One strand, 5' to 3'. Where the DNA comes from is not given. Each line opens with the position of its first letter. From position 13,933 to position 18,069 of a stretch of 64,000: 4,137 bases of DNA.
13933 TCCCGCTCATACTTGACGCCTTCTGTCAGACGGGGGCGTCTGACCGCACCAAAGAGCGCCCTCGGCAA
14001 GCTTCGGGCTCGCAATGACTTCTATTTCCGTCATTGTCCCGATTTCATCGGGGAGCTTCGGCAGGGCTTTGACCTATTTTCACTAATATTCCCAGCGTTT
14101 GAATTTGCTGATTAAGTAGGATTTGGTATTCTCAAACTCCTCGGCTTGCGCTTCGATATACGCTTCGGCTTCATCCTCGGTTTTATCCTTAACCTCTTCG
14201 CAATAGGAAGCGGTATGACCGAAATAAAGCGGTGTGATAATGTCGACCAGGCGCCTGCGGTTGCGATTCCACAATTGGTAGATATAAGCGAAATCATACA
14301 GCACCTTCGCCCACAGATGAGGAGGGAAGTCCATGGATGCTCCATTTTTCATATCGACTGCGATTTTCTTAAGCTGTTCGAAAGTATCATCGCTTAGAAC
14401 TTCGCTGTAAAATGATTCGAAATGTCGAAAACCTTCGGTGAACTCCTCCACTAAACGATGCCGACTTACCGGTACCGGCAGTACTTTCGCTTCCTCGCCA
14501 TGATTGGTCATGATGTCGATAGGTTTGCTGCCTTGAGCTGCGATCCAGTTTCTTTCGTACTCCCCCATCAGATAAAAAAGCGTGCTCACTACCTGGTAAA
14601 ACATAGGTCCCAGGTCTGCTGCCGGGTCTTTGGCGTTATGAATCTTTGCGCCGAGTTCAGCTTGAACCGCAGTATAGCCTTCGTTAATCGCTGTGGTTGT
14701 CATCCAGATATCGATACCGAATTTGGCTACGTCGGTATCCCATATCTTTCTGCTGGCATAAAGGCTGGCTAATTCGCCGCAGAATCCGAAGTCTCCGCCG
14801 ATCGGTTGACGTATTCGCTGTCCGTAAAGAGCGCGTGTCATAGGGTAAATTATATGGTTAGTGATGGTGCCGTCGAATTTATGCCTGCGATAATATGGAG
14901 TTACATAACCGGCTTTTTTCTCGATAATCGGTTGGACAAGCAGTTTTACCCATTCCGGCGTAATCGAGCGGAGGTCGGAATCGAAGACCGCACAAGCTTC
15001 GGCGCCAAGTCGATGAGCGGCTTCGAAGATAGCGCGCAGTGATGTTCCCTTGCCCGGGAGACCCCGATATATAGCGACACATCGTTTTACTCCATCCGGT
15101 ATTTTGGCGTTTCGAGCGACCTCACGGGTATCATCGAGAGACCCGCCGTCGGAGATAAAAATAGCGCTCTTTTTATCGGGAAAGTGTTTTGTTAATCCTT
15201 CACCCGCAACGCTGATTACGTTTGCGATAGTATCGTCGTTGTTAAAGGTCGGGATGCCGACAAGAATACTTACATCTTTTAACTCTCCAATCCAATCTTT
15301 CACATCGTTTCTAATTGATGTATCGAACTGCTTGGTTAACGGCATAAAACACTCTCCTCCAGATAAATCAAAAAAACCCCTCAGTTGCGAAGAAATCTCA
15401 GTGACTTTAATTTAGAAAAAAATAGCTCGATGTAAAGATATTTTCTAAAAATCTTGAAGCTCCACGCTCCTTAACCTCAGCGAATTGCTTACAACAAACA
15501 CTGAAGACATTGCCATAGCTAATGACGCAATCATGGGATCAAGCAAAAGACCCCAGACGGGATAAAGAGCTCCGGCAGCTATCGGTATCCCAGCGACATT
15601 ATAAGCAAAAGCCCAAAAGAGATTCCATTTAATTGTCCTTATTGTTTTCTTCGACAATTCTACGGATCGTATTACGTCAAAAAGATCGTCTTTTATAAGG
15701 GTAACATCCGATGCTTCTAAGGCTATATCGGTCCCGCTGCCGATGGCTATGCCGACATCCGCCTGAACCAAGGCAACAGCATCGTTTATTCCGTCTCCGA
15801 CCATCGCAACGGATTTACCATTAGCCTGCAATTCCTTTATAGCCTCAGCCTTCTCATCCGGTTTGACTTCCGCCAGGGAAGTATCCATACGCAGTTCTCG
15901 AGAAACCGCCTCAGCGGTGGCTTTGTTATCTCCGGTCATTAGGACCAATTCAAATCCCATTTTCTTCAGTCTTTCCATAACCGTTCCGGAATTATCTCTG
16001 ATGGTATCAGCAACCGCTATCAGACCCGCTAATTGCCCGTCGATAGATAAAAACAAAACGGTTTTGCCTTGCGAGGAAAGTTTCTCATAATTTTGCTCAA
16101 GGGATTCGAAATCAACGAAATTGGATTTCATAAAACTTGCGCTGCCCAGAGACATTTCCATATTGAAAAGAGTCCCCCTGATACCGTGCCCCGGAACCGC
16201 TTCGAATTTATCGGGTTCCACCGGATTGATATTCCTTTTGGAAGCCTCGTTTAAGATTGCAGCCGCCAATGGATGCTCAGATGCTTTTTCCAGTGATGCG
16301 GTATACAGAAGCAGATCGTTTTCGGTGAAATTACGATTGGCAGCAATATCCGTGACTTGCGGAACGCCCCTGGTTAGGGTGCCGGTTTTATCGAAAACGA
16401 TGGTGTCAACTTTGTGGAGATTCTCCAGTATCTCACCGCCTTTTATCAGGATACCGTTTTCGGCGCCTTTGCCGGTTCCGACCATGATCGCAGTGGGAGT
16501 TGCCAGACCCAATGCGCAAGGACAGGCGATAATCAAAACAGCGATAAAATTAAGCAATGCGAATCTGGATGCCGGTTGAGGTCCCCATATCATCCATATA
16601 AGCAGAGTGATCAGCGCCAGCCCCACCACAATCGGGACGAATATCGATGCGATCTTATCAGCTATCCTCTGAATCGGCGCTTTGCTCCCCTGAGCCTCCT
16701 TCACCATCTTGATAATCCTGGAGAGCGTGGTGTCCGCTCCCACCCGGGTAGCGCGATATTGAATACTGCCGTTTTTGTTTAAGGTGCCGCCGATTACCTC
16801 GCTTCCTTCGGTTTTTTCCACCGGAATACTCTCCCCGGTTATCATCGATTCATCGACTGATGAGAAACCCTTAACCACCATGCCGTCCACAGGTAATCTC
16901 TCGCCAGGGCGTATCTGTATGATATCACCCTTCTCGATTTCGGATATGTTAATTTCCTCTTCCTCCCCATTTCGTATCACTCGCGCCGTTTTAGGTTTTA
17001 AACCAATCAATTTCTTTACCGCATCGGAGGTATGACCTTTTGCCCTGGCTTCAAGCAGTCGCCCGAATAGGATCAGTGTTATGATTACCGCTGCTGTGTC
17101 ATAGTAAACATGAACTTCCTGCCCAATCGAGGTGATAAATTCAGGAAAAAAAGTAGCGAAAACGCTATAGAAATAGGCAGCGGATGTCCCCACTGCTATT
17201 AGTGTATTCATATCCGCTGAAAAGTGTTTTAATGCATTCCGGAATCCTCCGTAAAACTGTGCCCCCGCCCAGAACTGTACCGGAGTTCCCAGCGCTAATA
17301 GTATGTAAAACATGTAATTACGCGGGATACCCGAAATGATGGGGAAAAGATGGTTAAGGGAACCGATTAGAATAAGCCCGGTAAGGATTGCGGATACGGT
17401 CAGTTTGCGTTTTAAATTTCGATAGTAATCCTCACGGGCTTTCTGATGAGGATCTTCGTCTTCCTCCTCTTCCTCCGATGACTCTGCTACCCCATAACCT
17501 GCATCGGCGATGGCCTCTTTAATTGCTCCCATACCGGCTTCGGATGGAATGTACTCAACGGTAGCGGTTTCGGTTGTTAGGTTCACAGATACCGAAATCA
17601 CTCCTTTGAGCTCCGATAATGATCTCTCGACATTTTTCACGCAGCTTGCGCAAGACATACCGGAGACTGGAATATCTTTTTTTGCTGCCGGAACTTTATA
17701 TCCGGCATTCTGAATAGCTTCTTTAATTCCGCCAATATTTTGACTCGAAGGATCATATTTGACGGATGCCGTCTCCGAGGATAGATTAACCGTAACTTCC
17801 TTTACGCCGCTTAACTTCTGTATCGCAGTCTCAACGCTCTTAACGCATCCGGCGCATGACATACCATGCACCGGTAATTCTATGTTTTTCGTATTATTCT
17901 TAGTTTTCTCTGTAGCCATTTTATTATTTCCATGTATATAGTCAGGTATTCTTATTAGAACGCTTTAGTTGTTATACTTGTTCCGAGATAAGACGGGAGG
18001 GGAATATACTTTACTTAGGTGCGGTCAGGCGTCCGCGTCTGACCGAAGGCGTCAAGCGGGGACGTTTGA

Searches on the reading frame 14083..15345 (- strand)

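Call 27: search_protein_families(library=pfam, proteins=[window:14083-15345:-], max_evalue=0.001)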
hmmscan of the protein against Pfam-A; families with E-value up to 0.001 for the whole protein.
window:14083-15345:- (420 aa): 1 family
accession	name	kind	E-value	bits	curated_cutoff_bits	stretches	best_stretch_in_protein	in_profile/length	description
PF00535.33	Glycos_transf_2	-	7.1e-09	36.2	23.3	1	29-179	2-145/168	Glycosyl transferase family 2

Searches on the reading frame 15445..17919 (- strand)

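Call 27: search_protein_families(library=pfam, proteins=[window:15445-17919:-], max_evalue=0.001)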
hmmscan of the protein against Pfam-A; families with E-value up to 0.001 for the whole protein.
window:15445-17919:- (824 aa): 4 families
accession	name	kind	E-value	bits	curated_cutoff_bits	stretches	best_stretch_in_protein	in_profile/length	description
PF00122.25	E1-E2_ATPase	-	1.2e-64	217.7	28.1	1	307-487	2-180/181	E1-E2 ATPase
PF00702.32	Hydrolase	-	1.1e-37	130.8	26.4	1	504-721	1-191/191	haloacid dehalogenase-like hydrolase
PF00403.32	HMA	-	3.5e-37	127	24.8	2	15-75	2-62/62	Heavy-metal-associated domain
PF08282.18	Hydrolase_3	-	2.3e-05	24.7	20.9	0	694-741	196-243/255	haloacid dehalogenase-like hydrolase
